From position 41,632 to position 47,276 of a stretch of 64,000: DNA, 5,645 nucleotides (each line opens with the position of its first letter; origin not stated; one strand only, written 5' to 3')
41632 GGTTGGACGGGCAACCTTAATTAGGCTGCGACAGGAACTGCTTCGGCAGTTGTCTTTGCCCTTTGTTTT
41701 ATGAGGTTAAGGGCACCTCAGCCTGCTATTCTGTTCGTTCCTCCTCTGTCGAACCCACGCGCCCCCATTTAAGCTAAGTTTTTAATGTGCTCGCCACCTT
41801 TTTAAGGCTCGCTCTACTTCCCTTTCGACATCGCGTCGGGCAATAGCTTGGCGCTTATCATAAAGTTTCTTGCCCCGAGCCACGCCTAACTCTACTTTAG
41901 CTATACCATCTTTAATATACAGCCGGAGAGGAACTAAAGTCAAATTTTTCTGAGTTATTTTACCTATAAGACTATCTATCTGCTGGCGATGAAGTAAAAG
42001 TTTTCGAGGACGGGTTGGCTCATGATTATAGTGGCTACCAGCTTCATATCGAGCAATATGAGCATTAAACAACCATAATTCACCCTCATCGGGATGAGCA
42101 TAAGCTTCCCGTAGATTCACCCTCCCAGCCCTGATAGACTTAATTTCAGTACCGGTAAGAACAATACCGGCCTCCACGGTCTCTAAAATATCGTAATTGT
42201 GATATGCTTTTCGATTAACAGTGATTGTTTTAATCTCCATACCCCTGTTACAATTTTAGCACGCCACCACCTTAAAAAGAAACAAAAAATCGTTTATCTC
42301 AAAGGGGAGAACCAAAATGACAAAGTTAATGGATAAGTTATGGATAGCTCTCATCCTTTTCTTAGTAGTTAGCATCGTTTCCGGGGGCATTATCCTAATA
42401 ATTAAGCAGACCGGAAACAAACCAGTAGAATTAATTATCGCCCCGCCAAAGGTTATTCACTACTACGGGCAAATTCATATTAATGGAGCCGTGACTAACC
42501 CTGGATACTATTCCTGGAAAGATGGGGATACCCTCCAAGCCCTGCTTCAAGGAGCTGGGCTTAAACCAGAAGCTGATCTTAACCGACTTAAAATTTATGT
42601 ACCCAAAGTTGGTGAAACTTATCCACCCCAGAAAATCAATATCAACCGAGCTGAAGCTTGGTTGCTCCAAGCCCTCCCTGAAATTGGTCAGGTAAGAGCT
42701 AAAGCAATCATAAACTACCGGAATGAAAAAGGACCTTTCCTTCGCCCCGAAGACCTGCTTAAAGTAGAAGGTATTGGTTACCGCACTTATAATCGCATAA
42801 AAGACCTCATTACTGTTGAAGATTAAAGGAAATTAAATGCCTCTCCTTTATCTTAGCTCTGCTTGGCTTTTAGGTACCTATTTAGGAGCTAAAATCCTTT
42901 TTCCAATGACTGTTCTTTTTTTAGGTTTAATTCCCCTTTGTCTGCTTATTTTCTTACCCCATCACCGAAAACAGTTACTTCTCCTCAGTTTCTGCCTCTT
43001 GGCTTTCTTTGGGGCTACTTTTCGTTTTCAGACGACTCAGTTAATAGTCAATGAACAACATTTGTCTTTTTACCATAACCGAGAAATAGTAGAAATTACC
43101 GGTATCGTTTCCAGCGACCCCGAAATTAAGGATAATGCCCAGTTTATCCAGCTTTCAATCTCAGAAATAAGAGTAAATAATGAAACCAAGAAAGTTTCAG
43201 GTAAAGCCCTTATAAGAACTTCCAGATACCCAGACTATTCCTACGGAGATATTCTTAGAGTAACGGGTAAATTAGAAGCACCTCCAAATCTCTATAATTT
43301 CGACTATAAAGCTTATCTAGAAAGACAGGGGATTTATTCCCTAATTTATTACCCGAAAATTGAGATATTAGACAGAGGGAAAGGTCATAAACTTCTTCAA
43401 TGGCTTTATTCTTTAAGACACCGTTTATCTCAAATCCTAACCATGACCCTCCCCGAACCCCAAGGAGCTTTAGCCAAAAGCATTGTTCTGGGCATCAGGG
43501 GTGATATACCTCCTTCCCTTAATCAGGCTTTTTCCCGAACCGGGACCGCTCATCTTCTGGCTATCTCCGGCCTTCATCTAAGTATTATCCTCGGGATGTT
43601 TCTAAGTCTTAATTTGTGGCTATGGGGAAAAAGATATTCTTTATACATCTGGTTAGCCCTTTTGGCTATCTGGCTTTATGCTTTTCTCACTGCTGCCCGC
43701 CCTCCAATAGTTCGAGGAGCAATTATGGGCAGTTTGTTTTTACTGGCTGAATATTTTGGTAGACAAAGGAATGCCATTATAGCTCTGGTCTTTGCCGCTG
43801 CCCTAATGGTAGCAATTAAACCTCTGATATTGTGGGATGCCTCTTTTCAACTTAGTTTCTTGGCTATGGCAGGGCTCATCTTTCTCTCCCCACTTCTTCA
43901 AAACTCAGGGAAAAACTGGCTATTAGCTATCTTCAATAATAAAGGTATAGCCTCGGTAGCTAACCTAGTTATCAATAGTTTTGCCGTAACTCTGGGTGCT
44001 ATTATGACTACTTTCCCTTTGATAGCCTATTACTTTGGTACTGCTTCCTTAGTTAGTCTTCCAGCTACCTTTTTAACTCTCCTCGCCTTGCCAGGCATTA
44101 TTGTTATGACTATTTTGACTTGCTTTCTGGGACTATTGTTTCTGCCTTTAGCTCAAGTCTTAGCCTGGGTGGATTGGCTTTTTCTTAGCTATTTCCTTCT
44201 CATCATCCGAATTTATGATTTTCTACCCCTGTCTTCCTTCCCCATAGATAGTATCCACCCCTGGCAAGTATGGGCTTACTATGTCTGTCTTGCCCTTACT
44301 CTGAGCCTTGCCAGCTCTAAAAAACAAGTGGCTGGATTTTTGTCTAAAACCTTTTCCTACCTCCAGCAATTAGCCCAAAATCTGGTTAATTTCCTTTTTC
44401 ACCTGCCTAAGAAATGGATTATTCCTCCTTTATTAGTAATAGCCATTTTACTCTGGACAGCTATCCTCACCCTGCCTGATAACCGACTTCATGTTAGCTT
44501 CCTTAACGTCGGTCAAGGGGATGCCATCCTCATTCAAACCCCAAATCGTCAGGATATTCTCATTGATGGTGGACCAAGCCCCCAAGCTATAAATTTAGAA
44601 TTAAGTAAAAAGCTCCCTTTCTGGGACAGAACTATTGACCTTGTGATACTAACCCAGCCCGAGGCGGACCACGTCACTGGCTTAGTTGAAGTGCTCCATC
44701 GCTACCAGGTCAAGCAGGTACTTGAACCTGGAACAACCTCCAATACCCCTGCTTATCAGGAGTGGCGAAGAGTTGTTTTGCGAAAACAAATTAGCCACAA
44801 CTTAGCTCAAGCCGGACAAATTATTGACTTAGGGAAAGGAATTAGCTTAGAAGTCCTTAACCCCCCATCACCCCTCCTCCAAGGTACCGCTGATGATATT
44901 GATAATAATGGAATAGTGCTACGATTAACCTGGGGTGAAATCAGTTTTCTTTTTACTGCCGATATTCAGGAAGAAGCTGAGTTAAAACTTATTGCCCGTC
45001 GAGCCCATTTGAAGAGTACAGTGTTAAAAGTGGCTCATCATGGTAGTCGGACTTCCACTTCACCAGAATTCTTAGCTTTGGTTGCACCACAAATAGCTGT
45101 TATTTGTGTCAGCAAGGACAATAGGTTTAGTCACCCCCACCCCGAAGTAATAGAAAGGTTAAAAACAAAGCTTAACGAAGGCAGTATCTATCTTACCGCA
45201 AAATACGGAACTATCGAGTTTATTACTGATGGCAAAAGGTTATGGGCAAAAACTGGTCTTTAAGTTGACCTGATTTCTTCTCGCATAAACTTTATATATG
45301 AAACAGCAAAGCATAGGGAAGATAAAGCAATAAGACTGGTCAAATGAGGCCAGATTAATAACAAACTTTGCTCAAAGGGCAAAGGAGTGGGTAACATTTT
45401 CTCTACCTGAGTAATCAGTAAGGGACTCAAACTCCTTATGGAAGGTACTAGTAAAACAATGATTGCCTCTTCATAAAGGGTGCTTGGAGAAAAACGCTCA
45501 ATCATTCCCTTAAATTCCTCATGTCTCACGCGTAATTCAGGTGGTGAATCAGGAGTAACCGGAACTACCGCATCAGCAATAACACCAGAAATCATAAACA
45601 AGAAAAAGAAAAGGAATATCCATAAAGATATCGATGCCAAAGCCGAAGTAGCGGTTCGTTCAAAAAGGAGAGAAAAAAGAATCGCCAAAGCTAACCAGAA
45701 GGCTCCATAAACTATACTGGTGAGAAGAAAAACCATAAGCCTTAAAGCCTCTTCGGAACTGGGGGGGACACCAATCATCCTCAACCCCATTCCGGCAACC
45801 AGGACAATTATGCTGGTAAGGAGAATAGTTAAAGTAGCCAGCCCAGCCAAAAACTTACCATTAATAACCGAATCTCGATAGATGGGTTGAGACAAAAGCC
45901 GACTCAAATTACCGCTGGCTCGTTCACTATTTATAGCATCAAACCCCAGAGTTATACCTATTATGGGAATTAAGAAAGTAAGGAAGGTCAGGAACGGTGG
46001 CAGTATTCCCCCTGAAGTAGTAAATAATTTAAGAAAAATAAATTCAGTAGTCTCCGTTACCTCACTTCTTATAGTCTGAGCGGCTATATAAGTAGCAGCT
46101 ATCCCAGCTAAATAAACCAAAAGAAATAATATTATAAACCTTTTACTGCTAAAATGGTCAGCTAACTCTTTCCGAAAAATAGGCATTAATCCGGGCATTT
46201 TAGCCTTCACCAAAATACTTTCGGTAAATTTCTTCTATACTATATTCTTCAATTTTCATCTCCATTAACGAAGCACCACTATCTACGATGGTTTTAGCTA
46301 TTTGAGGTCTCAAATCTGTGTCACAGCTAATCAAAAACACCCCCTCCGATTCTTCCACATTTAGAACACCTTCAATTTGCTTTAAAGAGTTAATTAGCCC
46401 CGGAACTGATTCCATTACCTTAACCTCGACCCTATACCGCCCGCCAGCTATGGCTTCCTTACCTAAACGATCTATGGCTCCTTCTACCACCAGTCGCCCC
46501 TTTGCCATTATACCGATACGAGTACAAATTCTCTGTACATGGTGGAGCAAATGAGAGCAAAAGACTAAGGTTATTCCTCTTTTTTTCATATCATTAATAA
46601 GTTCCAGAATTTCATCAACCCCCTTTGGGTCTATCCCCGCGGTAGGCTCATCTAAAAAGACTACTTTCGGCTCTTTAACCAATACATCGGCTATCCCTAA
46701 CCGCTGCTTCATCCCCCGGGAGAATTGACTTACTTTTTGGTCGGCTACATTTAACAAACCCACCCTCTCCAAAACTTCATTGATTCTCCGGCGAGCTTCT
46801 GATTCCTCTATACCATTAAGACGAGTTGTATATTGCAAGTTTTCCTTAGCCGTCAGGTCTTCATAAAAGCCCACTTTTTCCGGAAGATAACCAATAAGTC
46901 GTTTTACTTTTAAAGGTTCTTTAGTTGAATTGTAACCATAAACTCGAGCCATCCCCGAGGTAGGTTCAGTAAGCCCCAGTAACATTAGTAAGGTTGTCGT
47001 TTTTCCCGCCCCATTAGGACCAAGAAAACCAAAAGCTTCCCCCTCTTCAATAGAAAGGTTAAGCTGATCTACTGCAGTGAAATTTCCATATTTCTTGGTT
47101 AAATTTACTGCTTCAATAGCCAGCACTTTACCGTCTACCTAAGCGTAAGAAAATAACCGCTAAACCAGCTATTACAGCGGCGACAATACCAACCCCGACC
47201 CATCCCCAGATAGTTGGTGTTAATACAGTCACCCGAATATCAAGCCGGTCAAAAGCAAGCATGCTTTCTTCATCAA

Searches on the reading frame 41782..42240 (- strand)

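Call 71: search_protein_families(library=pfam, proteins=[window:41782-42240:-], max_evalue=0.00001)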
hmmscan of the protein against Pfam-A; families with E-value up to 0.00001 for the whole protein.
window:41782-42240:- (152 aa): 1 family
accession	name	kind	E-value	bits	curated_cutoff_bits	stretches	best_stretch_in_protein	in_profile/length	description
PF01668.23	SmpB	-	2.4e-61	206.3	27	1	6-147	1-142/143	SmpB protein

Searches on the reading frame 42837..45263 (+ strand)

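Call 71: search_protein_families(library=pfam, proteins=[window:42837-45263:+], max_evalue=0.00001)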
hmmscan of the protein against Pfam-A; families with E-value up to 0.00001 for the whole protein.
window:42837-45263:+ (808 aa): 3 families
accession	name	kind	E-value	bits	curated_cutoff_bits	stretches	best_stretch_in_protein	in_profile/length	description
PF03772.21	Competence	-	1.7e-50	172.3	23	1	216-491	1-266/270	Competence protein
PF13567.11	DUF4131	-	1.8e-28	99.7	31.6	1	22-177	5-164/165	Domain of unknown function (DUF4131)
PF00753.33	Lactamase_B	-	1.3e-10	41.9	22.7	1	557-758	2-194/196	Metallo-beta-lactamase superfamily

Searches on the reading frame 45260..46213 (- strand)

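Call 71: search_protein_families(library=pfam, proteins=[window:45260-46213:-], max_evalue=0.00001)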
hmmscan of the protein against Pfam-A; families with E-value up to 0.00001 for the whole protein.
window:45260-46213:- (317 aa): 1 family
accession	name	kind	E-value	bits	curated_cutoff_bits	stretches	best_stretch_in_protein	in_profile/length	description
PF12679.13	ABC2_membrane_2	-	6.7e-33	114.6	27.2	1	10-313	1-282/283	ABC-2 family transporter protein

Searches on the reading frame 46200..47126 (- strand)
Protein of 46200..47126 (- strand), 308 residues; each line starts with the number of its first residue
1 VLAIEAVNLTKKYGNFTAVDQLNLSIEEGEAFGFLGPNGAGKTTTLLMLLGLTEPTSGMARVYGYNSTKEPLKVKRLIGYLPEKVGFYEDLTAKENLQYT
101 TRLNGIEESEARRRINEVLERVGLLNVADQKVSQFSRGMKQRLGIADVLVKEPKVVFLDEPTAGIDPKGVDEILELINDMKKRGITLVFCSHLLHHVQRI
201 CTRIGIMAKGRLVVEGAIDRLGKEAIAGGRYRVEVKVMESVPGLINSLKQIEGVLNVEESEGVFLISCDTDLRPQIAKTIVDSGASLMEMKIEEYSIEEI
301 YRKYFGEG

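Call 71: search_protein_families(library=pfam, proteins=[window:46200-47126:-], max_evalue=0.00001)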
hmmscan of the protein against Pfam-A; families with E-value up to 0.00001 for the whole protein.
window:46200-47126:- (308 aa): 2 families
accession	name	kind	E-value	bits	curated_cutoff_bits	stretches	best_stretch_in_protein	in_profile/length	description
PF00005.33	ABC_tran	-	4e-32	112.1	25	1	20-163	2-137/137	ABC transporter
PF13304.12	AAA_21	-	2.9e-11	44.4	27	1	130-192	233-298/304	AAA domain, putative AbiEii toxin, Type IV TA system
